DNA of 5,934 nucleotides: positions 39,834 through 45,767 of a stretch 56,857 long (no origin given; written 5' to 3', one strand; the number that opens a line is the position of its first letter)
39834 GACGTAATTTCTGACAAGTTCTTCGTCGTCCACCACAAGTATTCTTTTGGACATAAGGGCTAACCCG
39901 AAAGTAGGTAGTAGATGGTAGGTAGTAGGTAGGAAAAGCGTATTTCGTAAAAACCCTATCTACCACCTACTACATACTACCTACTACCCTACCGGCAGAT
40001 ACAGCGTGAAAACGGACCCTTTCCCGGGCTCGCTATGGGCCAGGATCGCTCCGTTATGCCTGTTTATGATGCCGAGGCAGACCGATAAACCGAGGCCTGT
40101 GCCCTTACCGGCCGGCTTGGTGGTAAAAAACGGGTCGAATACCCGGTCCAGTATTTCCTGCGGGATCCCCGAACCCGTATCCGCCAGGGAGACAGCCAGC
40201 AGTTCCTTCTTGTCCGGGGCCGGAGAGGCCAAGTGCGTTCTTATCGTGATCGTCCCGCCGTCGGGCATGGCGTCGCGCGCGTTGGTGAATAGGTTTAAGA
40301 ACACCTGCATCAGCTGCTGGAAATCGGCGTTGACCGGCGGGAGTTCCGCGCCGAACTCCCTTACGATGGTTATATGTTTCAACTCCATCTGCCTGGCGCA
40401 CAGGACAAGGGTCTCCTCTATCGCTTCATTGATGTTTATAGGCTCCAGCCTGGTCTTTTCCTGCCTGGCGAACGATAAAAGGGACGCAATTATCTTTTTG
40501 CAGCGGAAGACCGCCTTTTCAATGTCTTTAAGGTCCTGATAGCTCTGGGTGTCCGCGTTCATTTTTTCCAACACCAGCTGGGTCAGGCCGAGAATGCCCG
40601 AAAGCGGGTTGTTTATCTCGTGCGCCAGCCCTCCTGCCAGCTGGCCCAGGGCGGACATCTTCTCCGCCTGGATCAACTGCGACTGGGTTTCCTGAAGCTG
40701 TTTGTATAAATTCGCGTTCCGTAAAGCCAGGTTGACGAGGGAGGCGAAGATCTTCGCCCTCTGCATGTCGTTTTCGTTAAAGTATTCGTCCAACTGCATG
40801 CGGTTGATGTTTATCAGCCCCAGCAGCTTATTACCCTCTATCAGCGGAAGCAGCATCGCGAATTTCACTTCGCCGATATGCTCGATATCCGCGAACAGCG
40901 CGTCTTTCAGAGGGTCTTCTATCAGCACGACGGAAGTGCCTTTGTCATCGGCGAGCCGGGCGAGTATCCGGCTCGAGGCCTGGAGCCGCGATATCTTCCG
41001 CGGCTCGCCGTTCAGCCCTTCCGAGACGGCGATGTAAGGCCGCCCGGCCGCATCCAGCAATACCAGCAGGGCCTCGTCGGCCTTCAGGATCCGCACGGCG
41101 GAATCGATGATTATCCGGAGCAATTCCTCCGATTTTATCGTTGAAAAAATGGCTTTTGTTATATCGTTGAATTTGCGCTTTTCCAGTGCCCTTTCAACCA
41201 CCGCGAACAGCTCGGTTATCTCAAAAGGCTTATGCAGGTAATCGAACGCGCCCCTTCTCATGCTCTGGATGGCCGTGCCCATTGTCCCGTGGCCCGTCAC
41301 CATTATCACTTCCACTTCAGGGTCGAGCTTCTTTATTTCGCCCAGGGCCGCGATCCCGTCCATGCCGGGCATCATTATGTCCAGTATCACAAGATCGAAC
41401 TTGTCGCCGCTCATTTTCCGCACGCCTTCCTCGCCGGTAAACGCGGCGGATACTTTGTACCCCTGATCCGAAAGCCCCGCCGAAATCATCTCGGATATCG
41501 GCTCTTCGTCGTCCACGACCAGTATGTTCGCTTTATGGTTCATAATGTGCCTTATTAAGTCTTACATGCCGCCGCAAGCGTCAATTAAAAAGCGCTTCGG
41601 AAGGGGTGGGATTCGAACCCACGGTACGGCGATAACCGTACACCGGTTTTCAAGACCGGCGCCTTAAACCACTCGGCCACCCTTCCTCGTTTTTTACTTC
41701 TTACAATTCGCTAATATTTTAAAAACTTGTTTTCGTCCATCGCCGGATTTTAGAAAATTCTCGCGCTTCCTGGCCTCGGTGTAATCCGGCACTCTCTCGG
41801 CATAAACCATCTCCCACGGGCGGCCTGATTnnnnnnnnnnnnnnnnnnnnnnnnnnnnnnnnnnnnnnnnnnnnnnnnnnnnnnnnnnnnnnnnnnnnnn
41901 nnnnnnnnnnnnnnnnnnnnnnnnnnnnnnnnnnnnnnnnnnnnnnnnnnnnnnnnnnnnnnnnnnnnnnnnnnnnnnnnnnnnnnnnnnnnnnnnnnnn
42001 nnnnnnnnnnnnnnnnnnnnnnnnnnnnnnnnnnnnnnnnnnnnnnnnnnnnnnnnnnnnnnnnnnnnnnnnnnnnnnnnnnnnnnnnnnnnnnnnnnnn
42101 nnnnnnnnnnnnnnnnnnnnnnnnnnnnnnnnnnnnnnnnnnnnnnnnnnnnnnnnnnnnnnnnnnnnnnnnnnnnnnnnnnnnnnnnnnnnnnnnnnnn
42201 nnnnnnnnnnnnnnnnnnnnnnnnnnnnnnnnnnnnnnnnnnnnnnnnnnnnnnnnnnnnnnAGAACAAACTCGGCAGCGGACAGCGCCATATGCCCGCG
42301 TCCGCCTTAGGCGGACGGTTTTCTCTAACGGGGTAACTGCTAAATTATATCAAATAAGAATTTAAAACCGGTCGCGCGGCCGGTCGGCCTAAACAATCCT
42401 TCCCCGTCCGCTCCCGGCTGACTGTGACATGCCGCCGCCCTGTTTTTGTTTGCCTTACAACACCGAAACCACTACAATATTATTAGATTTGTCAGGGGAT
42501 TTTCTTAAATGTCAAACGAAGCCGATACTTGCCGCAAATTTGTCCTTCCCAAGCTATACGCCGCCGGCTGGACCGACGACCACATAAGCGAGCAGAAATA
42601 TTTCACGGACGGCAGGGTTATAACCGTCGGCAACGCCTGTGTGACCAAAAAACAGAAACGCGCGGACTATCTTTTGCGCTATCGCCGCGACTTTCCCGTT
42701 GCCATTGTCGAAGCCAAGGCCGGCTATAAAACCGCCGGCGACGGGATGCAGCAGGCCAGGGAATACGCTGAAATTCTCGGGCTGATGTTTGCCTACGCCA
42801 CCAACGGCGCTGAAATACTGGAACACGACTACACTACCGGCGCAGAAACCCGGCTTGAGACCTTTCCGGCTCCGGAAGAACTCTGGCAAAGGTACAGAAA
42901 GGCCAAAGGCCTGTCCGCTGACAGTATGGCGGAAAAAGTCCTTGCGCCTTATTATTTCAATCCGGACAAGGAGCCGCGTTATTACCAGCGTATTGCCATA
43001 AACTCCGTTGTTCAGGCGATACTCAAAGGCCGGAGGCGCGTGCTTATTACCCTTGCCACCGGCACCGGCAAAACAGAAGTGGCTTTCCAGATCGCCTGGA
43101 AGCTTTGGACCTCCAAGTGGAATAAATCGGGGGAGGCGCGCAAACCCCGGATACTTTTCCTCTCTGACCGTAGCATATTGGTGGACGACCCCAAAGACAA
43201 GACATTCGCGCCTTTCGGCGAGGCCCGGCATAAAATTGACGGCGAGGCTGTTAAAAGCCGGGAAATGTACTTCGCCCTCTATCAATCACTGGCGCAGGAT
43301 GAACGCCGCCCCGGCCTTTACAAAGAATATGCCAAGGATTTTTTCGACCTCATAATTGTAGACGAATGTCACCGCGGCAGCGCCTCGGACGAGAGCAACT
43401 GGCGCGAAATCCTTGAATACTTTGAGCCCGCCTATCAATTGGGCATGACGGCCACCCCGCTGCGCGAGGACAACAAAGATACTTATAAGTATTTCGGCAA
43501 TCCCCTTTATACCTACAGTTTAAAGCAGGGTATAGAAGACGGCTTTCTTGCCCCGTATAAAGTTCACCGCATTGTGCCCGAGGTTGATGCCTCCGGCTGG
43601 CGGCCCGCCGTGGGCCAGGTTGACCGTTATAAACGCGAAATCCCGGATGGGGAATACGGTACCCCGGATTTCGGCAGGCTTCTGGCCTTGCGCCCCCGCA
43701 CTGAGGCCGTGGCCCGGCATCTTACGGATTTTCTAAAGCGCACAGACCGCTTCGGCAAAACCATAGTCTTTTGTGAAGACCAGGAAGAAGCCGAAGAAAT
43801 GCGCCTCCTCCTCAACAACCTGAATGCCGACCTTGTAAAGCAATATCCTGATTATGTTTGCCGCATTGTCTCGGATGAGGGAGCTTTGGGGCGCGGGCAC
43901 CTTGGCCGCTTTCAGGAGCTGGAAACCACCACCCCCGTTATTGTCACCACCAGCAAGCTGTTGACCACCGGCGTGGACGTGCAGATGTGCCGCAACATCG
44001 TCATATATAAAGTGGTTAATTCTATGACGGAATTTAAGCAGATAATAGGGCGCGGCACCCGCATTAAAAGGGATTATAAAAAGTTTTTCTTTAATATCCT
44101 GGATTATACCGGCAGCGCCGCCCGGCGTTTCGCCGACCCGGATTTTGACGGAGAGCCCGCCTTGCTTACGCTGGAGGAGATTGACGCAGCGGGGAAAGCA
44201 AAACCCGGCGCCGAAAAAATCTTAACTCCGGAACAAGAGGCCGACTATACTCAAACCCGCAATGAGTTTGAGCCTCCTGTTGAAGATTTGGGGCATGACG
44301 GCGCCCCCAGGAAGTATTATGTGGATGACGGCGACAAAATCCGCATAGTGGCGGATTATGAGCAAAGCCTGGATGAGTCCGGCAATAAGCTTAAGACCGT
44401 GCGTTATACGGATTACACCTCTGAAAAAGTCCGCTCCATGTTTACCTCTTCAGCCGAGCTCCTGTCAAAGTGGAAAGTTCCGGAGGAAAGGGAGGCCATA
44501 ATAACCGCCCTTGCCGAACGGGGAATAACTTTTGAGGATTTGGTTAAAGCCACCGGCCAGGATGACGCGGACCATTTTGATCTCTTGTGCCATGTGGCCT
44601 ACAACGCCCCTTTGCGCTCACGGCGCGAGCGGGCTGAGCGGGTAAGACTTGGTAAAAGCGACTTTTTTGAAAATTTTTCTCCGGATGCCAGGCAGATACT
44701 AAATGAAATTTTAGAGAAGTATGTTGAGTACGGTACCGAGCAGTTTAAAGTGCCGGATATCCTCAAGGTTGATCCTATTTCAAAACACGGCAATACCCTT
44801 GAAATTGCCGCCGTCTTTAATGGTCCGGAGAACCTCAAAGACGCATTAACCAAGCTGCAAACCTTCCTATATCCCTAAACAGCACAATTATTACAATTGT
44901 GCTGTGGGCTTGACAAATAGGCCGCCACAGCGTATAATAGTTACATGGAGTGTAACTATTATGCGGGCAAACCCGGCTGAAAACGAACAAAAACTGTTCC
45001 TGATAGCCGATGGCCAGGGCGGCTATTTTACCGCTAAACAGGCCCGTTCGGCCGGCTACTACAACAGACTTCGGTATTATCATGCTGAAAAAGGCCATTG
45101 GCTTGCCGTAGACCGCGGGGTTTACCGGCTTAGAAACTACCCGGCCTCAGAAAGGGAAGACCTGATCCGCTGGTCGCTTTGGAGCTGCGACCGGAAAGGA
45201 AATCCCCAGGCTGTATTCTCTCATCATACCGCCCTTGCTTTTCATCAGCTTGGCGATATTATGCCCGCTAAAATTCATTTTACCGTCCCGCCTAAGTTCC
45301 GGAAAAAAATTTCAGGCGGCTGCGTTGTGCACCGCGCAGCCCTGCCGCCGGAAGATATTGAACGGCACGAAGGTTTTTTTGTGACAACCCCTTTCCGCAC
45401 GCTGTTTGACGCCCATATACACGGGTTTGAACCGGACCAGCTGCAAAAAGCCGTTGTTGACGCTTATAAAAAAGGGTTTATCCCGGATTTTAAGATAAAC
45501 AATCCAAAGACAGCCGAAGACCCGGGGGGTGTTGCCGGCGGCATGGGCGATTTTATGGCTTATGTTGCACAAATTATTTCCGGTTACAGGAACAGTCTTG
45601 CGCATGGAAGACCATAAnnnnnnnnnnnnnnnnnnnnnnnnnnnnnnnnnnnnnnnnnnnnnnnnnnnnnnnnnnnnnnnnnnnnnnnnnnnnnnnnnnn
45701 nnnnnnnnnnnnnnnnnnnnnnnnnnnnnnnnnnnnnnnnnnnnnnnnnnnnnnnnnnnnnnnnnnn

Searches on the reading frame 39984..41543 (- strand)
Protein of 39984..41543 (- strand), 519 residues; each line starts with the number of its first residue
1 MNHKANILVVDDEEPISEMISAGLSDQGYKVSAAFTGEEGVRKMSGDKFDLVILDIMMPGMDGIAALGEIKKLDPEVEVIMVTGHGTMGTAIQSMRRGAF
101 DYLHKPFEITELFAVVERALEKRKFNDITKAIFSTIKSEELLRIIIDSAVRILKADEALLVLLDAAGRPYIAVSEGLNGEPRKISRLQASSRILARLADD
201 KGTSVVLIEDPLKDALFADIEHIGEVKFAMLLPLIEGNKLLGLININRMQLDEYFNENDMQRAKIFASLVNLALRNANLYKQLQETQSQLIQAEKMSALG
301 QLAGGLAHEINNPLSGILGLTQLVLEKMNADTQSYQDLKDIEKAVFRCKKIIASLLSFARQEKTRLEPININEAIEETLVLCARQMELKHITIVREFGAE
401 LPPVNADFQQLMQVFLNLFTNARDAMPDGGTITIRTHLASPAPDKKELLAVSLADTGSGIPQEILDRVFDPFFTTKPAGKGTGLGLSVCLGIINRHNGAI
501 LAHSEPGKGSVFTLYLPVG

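Call 34: search_protein_families(library=pfam, proteins=[window:39984-41543:-], max_evalue=0.001)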
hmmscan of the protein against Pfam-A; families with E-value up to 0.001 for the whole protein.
window:39984-41543:- (519 aa): 6 families
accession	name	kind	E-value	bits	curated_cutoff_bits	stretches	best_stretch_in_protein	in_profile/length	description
PF00072.30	Response_reg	-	5.1e-30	104.3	30.2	1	7-116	1-110/111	Response regulator receiver domain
PF02518.31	HATPase_c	-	1.5e-25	90.2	26.4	1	407-518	2-109/111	Histidine kinase-, DNA gyrase B-, and HSP90-like ATPase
PF00512.31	HisKA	-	4.5e-13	49.5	26.9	1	299-362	2-64/66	His Kinase A (phospho-acceptor) domain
PF01590.32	GAF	-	3.7e-08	34.4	22.4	1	139-274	3-133/133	GAF domain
PF13185.12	GAF_2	-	5.2e-08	33.6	28.6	1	139-274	5-135/136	GAF domain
PF13492.12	GAF_3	-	3.9e-07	31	27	1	139-276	3-129/129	GAF domain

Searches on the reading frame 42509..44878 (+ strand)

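Call 34: search_protein_families(library=pfam, proteins=[window:42509-44878:+], max_evalue=0.001)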
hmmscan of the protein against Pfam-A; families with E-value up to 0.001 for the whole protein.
window:42509-44878:+ (789 aa): 7 families
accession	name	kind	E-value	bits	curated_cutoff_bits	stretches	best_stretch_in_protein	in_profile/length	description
PF04851.21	ResIII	-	8.4e-38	130.3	22.5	1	154-318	2-163/164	Type III restriction enzyme, res subunit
PF08463.15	EcoEI_R_C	-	4.2e-29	102.2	24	1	632-788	2-163/163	EcoEI R protein C-terminal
PF18766.7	SWI2_SNF2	-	2e-18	67.3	26.7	1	159-350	1-188/221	SWI2/SNF2 ATPase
PF00270.35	DEAD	-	9.1e-10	39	26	1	166-318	6-161/167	DEAD/DEAH box helicase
PF00271.37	Helicase_C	-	1.3e-08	35.5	23.5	1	403-519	4-109/110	Helicase conserved C-terminal domain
PF04313.20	HSDR_N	-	6.6e-06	26.5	25.1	1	46-110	122-194/198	Type I restriction enzyme R protein N terminus (HSDR_N)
PF13588.12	HSDR_N_2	-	0.0001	22.8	25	1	43-107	30-95/110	Type I restriction enzyme R protein N terminus (HSDR_N)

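Call 36: search_protein_families(library=padloc, proteins=[window:42509-44878:+], max_evalue=0.001)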
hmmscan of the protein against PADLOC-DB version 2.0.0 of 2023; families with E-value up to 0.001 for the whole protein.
window:42509-44878:+ (789 aa): 18 families
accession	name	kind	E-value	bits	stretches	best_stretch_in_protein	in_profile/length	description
PDLC03049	REase_I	-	5.6e-217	720.5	1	3-788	10-800/807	Type I restriction enzyme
PDLC03047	REase_I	-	3.1e-40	135.8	1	48-542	236-730/1107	Type I restriction enzyme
PDLC03042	REase_I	-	1.2e-27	93.8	1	157-533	446-844/1170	Type I restriction enzyme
PDLC03050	REase_I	-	1.4e-26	91.6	1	580-784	9-208/219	Type I restriction enzyme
PDLC02707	PbeA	-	3.6e-22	76.7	2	251-533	354-629/672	PbeA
PDLC02704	PbeA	-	1.2e-18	65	2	281-533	386-643/682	PbeA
PDLC03659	mREase_IV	-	9.8e-15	51.5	1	171-539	235-571/945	Type IV methyl-directed restriction enzyme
PDLC03658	mREase_IV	-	8.1e-14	48.3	1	252-354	313-409/953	Type IV methyl-directed restriction enzyme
PDLC02703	PbeA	-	5.6e-11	39.7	1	281-533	369-613/626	PbeA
PDLC02705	PbeA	-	7.3e-08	29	0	281-355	377-452/691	PbeA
PDLC02706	PbeA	-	1.1e-07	28.8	1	257-355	377-476/722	PbeA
PDLC03960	SngC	-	1.9e-07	28.2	0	166-203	31-68/720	-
PDLC03048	REase_I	-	4.3e-07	26.4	1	282-353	375-450/976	Type I restriction enzyme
PDLC01439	typeIV_DinG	-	5.4e-07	26.6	1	152-231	12-78/575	CAS-IV-A; associated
PDLC03597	REase_MTase_IIG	-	1.2e-06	24.3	0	252-317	297-368/1646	Type IIG restriction enzyme-methyltransferase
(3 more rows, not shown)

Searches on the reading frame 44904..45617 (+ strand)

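Call 34: search_protein_families(library=pfam, proteins=[window:44904-45617:+], max_evalue=0.001)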
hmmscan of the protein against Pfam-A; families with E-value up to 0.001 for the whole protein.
window:44904-45617:+ (237 aa): 1 family
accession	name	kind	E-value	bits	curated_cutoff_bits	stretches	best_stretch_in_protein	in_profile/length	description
PF13338.12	AbiEi_4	-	4.9e-05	23.8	25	1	29-76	1-48/49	Transcriptional regulator, AbiEi antitoxin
